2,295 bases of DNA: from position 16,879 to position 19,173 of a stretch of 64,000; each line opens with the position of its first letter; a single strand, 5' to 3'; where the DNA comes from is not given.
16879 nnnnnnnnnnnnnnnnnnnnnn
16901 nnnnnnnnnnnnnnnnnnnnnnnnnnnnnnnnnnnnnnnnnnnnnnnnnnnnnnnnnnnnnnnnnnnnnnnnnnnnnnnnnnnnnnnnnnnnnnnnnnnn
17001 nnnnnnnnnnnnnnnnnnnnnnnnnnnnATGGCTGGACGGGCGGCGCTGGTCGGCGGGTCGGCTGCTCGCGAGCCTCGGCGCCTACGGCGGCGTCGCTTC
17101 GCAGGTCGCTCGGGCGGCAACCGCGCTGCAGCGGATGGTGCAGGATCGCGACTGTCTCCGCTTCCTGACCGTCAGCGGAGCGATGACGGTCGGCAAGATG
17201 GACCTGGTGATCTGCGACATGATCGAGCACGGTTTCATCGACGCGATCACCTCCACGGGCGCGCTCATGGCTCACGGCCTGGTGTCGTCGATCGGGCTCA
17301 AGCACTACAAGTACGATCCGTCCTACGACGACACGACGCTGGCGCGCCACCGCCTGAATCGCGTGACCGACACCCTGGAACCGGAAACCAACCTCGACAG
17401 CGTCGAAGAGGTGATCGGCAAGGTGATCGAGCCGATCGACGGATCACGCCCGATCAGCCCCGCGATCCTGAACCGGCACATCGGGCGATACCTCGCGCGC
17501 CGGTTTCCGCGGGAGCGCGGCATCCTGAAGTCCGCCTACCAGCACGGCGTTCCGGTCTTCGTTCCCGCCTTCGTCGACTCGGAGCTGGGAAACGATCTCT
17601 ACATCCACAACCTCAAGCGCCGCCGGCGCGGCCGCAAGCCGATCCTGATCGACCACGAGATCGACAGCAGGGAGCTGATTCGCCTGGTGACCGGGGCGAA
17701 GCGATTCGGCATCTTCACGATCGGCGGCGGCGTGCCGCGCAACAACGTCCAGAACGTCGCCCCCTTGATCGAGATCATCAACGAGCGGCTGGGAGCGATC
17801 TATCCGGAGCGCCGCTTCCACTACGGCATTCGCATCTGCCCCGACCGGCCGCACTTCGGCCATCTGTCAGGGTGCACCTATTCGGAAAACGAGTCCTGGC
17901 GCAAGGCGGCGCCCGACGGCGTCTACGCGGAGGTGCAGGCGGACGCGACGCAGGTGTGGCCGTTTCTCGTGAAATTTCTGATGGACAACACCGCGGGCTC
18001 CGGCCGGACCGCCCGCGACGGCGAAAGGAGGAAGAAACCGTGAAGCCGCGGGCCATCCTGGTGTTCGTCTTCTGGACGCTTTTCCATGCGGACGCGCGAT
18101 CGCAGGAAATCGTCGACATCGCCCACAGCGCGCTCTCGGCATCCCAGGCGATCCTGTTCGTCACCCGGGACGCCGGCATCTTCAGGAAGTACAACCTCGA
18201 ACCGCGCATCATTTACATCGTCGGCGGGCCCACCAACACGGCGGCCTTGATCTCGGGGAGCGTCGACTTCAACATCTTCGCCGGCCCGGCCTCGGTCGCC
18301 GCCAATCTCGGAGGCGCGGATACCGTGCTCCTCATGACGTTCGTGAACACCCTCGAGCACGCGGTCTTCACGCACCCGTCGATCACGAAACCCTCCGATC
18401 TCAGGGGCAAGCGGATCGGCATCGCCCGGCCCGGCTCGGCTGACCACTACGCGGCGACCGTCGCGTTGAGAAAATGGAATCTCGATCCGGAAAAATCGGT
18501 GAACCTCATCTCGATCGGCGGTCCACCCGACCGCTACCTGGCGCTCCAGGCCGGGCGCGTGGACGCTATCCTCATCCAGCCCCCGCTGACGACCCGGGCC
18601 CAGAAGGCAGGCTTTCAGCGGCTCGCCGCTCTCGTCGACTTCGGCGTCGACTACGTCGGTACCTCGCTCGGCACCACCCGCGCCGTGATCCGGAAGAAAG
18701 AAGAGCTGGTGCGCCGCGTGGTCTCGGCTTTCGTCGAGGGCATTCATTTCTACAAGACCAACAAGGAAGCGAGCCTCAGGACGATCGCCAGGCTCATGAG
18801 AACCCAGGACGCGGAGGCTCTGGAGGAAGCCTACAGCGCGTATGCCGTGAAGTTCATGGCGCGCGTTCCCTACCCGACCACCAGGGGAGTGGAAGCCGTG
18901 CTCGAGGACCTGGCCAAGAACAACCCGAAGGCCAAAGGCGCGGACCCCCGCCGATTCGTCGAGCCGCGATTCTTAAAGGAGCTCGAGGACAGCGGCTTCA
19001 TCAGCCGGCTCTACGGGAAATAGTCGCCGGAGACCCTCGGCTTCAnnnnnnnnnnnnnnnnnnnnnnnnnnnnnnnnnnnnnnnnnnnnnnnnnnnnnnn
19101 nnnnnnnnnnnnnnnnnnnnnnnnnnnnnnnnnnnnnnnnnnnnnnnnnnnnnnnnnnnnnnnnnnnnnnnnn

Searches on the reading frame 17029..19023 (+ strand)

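Call 10: search_protein_families(library=pfam, proteins=[window:17029-19023:+], max_evalue=0.001)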
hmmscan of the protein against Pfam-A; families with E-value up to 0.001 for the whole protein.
window:17029-19023:+ (664 aa): 3 families
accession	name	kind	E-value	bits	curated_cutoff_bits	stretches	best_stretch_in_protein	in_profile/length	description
PF09084.16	NMT1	-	8.2e-16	59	20.5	1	374-578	5-212/216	NMT1/THI5 like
PF13379.11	NMT1_2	-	1.2e-12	48.7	24.7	1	371-587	17-248/252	NMT1-like family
PF12974.12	Phosphonate-bd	-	0.00013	21.9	27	1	405-517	44-163/242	ABC transporter, phosphonate, periplasmic substrate-binding protein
